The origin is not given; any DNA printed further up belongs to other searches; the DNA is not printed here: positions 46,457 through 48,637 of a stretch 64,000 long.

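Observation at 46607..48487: MT-A70 (DPPW) methyltransferase fused to four tandem ZZ zinc fingers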

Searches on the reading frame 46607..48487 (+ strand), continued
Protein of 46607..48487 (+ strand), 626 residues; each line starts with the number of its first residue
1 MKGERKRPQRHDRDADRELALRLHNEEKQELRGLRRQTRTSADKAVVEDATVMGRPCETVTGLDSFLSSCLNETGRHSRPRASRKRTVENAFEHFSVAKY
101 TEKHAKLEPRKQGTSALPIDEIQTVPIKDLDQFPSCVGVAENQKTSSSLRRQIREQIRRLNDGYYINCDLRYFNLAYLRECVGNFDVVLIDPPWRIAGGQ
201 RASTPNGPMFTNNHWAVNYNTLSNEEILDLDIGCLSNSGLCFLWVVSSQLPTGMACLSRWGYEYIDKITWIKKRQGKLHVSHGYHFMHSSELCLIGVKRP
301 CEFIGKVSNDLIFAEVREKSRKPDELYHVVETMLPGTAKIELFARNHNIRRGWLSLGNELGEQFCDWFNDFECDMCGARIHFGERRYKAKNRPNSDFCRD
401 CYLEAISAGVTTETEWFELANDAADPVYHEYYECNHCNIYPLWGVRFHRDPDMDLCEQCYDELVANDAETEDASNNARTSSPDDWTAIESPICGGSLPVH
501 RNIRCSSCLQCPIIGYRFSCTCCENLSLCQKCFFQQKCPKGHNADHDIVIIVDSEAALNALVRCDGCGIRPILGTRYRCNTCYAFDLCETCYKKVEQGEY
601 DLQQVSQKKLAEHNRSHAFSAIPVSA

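Call 23: list_cluster_members(proteins=[P0001, P0003, P0004, P0024, P0038, P0040, P0042, P0056, P0063, P0066])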
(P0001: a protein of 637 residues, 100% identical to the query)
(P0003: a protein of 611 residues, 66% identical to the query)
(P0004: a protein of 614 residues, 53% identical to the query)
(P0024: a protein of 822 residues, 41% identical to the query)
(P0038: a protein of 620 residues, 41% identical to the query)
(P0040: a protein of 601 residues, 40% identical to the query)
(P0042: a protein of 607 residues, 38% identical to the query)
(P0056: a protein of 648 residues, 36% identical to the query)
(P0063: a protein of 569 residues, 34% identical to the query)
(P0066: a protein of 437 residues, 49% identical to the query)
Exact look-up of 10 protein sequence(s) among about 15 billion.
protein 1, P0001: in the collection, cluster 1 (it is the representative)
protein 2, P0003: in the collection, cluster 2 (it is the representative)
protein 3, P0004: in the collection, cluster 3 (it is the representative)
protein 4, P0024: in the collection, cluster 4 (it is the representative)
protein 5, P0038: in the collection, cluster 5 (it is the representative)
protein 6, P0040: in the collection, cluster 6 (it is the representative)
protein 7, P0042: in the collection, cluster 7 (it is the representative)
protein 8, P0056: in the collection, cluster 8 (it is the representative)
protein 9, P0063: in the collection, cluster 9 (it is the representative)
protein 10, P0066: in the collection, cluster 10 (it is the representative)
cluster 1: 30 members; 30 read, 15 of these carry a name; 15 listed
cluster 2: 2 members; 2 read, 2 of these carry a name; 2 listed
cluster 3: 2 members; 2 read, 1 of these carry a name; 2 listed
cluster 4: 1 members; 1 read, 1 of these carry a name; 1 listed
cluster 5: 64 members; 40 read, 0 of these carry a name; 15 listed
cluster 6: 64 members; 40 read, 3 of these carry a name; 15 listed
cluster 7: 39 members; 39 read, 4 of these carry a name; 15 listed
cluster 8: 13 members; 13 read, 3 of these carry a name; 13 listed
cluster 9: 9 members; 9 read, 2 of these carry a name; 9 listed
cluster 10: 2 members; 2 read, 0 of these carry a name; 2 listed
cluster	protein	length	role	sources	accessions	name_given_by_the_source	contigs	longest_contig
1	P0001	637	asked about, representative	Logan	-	-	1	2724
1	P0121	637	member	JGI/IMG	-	N6-adenosine-specific RNA methylase IME4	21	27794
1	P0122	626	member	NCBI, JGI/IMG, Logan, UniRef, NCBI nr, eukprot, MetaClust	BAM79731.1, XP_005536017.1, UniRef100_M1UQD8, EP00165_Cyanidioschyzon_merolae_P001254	similar to (N6-adenosine)-methyltransferase [Cyanidioschyzon merolae strain 10D] | N6-adenosine-specific RNA methylase IME4 | Similar to (N6-adenosine)-methyltransferase n=1 Tax=Cyanidioschyzon merolae (strain ...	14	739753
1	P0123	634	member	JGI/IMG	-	N6-adenosine-specific RNA methylase IME4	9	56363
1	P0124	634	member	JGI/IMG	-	N6-adenosine-specific RNA methylase IME4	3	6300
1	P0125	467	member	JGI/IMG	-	N6-adenosine-specific RNA methylase IME4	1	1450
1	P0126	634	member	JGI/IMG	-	N6-adenosine-specific RNA methylase IME4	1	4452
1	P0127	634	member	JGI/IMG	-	N6-adenosine-specific RNA methylase IME4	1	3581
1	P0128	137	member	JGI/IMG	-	hypothetical protein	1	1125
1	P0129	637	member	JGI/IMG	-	N6-adenosine-specific RNA methylase IME4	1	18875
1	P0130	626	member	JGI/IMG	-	N6-adenosine-specific RNA methylase IME4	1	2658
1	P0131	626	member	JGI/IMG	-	N6-adenosine-specific RNA methylase IME4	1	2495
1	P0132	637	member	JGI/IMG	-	N6-adenosine-specific RNA methylase IME4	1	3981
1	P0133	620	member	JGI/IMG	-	N6-adenosine-specific RNA methylase IME4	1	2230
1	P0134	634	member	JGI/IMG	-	N6-adenosine-specific RNA methylase IME4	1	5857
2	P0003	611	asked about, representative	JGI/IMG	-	mRNA (2'-O-methyladenosine-N6-)-methyltransferase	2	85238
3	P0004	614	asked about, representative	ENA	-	-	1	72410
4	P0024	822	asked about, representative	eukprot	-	403348598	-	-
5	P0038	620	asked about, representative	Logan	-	-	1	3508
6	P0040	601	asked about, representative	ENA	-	-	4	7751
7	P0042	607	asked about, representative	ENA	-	-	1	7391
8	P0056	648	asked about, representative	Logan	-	-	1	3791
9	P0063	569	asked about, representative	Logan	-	-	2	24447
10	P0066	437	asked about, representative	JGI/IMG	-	-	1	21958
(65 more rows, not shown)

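Call 50: predict_structure(alignment_id=A3)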
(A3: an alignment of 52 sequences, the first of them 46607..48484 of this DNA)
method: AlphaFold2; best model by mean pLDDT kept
length: 626 residues; sequences in the alignment: 52
mean_pLDDT: 73.3   pTM: 0.58
mean pLDDT of the five models: 73.3, 72.0, 71.2, 71.0, 70.6
residues with pLDDT >= 90: 173; 70-90: 222; 50-70: 112; < 50: 119
segments of 3 or more residues with pLDDT < 50: 1-12, 41-60, 72-89, 106-144, 197-219
pLDDT, mean of each block of 10 residues (from residue 1): 40 58 78 62 43 35 61 40 38 68 51 37 32 33 53 72 85 86 94 67 38 36 82 96 91 96 95 82 60 95 83 81 91 94 90 90 70 93 91 95 95 94 75 85 87 89 88 59 87 65 77 83 88 79 85 65 84 84 80 86 56 71 72
secondary structure, 60 per line:
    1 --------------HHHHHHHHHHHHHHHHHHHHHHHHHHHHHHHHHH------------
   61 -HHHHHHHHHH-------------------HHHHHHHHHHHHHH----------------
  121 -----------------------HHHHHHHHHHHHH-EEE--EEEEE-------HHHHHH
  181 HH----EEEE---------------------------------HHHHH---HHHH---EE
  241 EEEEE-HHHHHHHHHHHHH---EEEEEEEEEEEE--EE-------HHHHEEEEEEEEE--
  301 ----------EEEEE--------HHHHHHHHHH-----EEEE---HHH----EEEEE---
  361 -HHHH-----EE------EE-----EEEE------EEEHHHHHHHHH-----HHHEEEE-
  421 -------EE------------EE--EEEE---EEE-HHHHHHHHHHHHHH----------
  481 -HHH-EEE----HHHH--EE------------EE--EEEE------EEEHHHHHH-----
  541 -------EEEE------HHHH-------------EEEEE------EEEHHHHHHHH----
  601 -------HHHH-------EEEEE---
elements in order: H15-48 H62-71 H91-104 H144-156 E158-160 E163-167 H175-182 E187-190 H224-228 H232-235 E239-245 H247-259 E263-274 H286-289 E290-298 E311-315 H324-333 E339-342 E353-357 H362-365 E386-389 E396-398 H399-407 E416-419 E446-449 E453-455 H457-470 E486-488 H493-496 E517-520 E527-529 H530-535 E548-551 H558-561 E575-579 E586-588 H589-596 H608-611 E619-623

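Call 54: find_homologous_proteins(query=P0024, max_evalue=1e-20)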
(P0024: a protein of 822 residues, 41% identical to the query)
Query P0024 (822 aa): 73 proteins with E <= 1e-20 among 6645 candidates.
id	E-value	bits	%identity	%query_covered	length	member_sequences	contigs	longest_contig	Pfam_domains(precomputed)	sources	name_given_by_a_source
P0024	0.0e+0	1904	100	100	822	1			PF05063.21,PF00569.24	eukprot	eukprot:403348598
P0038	2.3e-157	544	49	63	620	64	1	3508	PF05063.21,PF00569.24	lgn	-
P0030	4.9e-154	533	50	59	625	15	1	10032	PF05063.21,PF00569.24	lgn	-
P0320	2.1e-150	521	47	59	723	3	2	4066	PF05063.21,PF00569.24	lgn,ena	-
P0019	2.6e-150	520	48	58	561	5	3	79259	PF05063.21,PF00569.24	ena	-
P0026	4.5e-150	520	45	68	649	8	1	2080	PF05063.21,PF00569.24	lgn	-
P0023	4.6e-150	520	49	56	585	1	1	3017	PF05063.21,PF00569.24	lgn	-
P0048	1.7e-145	505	42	54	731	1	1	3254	PF05063.21,PF00569.24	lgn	-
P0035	8.4e-144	499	48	60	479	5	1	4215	PF05063.21,PF00569.24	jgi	-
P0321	3.4e-143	497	44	64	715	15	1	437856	PF05063.21,PF00569.24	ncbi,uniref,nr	ncbi:unnamed protein product [Paramecium pentaurelia]|uniref:ZZ-type domain-containing protein n=1 T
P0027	1.0e-141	492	44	63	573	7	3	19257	PF05063.21,PF00569.24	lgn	-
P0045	7.2e-141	489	49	51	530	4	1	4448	PF05063.21,PF00569.24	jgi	-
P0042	5.0e-139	483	48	59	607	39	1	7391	PF05063.21,PF00569.24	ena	-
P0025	9.9e-138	479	44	64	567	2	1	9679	PF05063.21,PF00569.24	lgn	-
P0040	1.0e-137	479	47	59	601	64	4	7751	PF05063.21,PF00569.24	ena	-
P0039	3.7e-137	477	47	57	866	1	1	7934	PF05063.21,PF00569.24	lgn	-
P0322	1.8e-136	475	41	59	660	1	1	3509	PF05063.21,PF00569.24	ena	-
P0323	3.7e-135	470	43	59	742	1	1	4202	PF05063.21,PF00569.24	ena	-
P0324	2.4e-134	468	46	59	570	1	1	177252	PF05063.21,PF00569.24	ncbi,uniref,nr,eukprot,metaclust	ncbi:methyltransferase like 3, putative [Ichthyophthirius multifiliis]|uniref:Methyltransferase like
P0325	6.8e-134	466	43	60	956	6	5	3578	PF05063.21,PF00569.24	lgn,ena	-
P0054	3.1e-132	461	54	46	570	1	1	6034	PF05063.21,PF00569.24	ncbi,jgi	jgi:N6-adenosine-specific RNA methylase IME4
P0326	1.3e-131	459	45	58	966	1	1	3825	PF05063.21,PF00569.24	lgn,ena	-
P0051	9.7e-130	452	54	44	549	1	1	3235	PF05063.21,PF00569.24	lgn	-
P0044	9.7e-130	452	47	53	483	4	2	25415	PF05063.21,PF00569.24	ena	-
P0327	4.3e-129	450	43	65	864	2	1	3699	PF05063.21,PF00569.24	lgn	-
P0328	9.8e-128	446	47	51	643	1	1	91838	PF05063.21,PF00569.24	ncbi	ncbi:hypothetical protein pb186bvf_015405 [Paramecium bursaria]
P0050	2.0e-127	445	62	30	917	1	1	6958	PF05063.21,PF00569.24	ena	-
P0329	3.4e-124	434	40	59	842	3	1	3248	PF05063.21,PF00569.24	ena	-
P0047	1.1e-123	432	48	48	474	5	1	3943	PF05063.21,PF00569.24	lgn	-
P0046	7.0e-120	420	48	48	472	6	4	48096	PF05063.21,PF00569.24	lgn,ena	-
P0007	1.3e-116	409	42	64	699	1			PF05063.21,PF00569.24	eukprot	eukprot:TRINITY_DN15508_c0_g1_i1.p1 TRINITY_DN15508_c0_g1~~TRINITY_DN15508_c0_g1_i1.p1 ORF type:comp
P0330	1.9e-116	409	44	59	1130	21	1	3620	PF05063.21,PF00569.24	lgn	-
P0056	7.0e-114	400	42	59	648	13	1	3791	PF05063.21,PF00569.24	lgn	-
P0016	1.5e-110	389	39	62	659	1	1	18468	PF25299.2,PF05063.21,PF00569.24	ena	-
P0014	2.3e-110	388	39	63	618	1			PF05063.21,PF00569.24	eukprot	eukprot:TRINITY_DN9021_c0_g1_i1.p1 TRINITY_DN9021_c0_g1~~TRINITY_DN9021_c0_g1_i1.p1 ORF type:complet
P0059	1.1e-109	386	62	30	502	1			PF05063.21,PF00569.24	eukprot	eukprot:CAMPEP_0204903310 /NCGR_PEP_ID=MMETSP1397-20131031/4170_1 /ASSEMBLY_ACC=CAM_ASM_000891 /TAXO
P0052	1.6e-108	382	42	55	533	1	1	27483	PF05063.21,PF00569.24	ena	-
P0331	6.3e-108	380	47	45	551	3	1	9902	PF05063.21,PF00569.24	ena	-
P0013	1.6e-107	379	41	58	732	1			PF05063.21,PF00569.24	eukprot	eukprot:TRINITY_DN2941_c0_g1_i1.p1 TRINITY_DN2941_c0_g1~~TRINITY_DN2941_c0_g1_i1.p1 ORF type:complet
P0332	7.8e-107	377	41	54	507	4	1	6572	PF05063.21,PF00569.24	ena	-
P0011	2.8e-103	365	37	60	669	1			PF05063.21,PF00569.24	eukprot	eukprot:PLAT11481.1.p1 GENE.PLAT11481.1~~PLAT11481.1.p1 ORF type:complete len:677 (+),score=230.51 P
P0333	2.1e-102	362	43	39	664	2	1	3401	PF05063.21,PF00569.24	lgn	-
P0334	3.1e-101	358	38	61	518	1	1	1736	PF05063.21,PF00569.24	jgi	jgi:mRNA (2'-O-methyladenosine-N6-)-methyltransferase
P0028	2.5e-97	345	37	58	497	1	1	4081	PF25299.2,PF05063.21,PF00569.24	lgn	-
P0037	1.6e-96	343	39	58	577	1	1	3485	PF25299.2,PF05063.21,PF00569.24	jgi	jgi:N6-adenosine-specific RNA methylase IME4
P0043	3.4e-90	322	37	59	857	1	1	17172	PF05063.21,PF00569.24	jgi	jgi:N6-adenosine-specific RNA methylase IME4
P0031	2.0e-87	313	36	59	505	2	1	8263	PF05063.21,PF00569.24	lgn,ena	-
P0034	1.4e-86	310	36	62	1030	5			PF05063.21,PF00569.24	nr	nr:unnamed protein product [Naegleria fowleri]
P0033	2.0e-86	309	36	58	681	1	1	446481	PF25299.2,PF05063.21,PF00569.24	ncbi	ncbi:hypothetical protein ABK040_009878 [Willaertia magna]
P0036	6.2e-86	308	35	63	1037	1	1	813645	PF05063.21,PF00569.24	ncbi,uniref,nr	ncbi:hypothetical protein C9374_011485 [Naegleria lovaniensis]|uniref:ZZ-type domain-containing prot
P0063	2.2e-82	296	35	63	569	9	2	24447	PF05063.21,PF00569.24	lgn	-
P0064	4.0e-78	282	37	51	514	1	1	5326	PF05063.21,PF00569.24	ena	-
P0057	7.7e-78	281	39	53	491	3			PF05063.21,PF00569.24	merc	-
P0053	8.5e-76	274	37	47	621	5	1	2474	PF05063.21,PF00569.24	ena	-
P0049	9.2e-76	274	37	50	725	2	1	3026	PF05063.21,PF00569.24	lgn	-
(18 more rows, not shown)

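Call 56: fold_search(model_id=the predicted structure, library=pdb)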
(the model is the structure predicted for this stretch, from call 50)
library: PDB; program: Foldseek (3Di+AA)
matches with E <= 10: 516; with E <= 0.001: 182
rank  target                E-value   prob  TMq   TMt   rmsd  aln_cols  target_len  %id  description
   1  8pw9_A                3.4e-20  1.00  0.27  0.80   3.5       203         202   39  Crystal structure of the human METTL3-METTL14 in complex with a bisubstrate analogue (BA1) (released 2023-11-08)
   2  7o29_A                5.9e-20  1.00  0.27  0.81   2.8       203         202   39  Crystal structure of the human METTL3-METTL14 complex bound to Compound 20 (ADO_AD_044) (released 2021-09-01)
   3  5tey_A                8.4e-20  1.00  0.27  0.80   2.7       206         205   39  Human METTL3-METTL14 complex (released 2016-11-23)
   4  7o0q_A                2.0e-19  1.00  0.26  0.80   3.0       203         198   38  Crystal structure of the human METTL3-METTL14 complex bound to Compound 12 (ADO_AD_066) (released 2021-09-15)
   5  7oeg_A                2.1e-19  1.00  0.27  0.80   3.3       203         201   38  Crystal structure of the human METTL3-METTL14 complex with compound UOZ040b (released 2021-10-20)
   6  7o0m_A                2.5e-19  1.00  0.26  0.81   2.7       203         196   38  Crystal structure of the human METTL3-METTL14 complex bound to Compound 9 (ADO_AD_023) (released 2021-09-15)
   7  6ttp_A                2.8e-19  1.00  0.26  0.80   2.7       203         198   38  Crystal structure of the human METTL3-METTL14 complex bound to Compound 1/Adenosine (DHU_M3M_023) (released 2020-03-04)
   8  7nid_A                2.8e-19  1.00  0.27  0.80   2.5       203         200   38  Crystal structure of the human METTL3-METTL14 complex with compound UOZ078 (released 2021-10-20)
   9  7o28_A                2.8e-19  1.00  0.27  0.80   3.2       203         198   39  Crystal structure of the human METTL3-METTL14 complex bound to Compound 19 (ADO_AE_009) (released 2021-09-15)
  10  7o2e_A                3.1e-19  1.00  0.27  0.80   3.2       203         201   39  Crystal structure of the human METTL3-METTL14 complex bound to Compound 21 (ADO_AD_089) (released 2021-09-01)
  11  7o2f_A                3.5e-19  1.00  0.27  0.79   3.3       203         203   38  Crystal structure of the human METTL3-METTL14 complex bound to Compound 22 (UZH2) (released 2021-09-01)
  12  5l6d_A                3.7e-19  1.00  0.27  0.80   2.7       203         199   38  Crystal structure of the human METTL3-METTL14 complex bound to SAH (released 2016-10-12)
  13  9g4u_A                3.7e-19  1.00  0.27  0.78   3.1       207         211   39  Crystal structure of the human METTL3-METTL14 in complex with small molecule inhibitor Compound 31 (released 2025-02-12)
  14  7nia_A                4.1e-19  1.00  0.27  0.82   2.4       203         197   39  Crystal structure of the human METTL3-METTL14 complex with compound UOZ059a (released 2021-10-20)
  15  7nhi_A                4.1e-19  1.00  0.27  0.81   2.4       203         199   39  Crystal structure of the human METTL3-METTL14 complex with compound UOZ004 (released 2021-09-01)
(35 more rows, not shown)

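Call 58: search_protein_families(library=pfam, proteins=[P0006, P0324, P0321, P0036, P0004], max_evalue=0.01)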
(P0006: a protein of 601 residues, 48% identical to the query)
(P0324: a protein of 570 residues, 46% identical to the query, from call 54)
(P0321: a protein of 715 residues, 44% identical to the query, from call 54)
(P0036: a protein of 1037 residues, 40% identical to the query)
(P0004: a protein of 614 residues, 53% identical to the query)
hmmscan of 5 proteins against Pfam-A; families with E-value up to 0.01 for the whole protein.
P0006 (601 aa): 3 families
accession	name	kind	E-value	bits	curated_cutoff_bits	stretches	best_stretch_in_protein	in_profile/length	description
PF05063.20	MT-A70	-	7.1e-37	127.4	23.9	1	122-303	1-172/172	MT-A70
PF00569.23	ZZ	-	3.7e-32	110.3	21.4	4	378-414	2-38/45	Zinc finger, ZZ type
PF25299.1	ZZ_ADA2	-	0.00063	20.3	27.5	1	449-492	1-44/48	ADA2 ZZ-type zing finger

P0324 (570 aa): 2 families
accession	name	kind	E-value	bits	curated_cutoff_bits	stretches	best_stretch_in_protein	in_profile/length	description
PF05063.20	MT-A70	-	1.7e-37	129.5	23.9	1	41-228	1-172/172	MT-A70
PF00569.23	ZZ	-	2.3e-19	69.4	21.4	3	295-326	4-35/45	Zinc finger, ZZ type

P0321 (715 aa): 2 families
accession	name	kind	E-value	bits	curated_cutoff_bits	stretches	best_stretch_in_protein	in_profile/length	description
PF05063.20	MT-A70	-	4.7e-39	134.5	23.9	1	285-463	1-172/172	MT-A70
PF00569.23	ZZ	-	8.4e-19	67.6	21.4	3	597-634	3-40/45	Zinc finger, ZZ type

P0036 (1037 aa): 2 families
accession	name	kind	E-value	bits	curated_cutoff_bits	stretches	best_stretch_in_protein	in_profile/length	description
PF05063.20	MT-A70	-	4.9e-36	124.7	23.9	1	595-774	1-171/172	MT-A70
PF00569.23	ZZ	-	2.6e-11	43.6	21.4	2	922-961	6-44/45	Zinc finger, ZZ type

P0004 (614 aa): 2 families
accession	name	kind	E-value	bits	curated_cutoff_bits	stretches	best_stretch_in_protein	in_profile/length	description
PF05063.20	MT-A70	-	1.3e-36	126.6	23.9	1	179-353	1-172/172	MT-A70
PF00569.23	ZZ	-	2.7e-26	91.6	21.4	4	548-583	2-37/45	Zinc finger, ZZ type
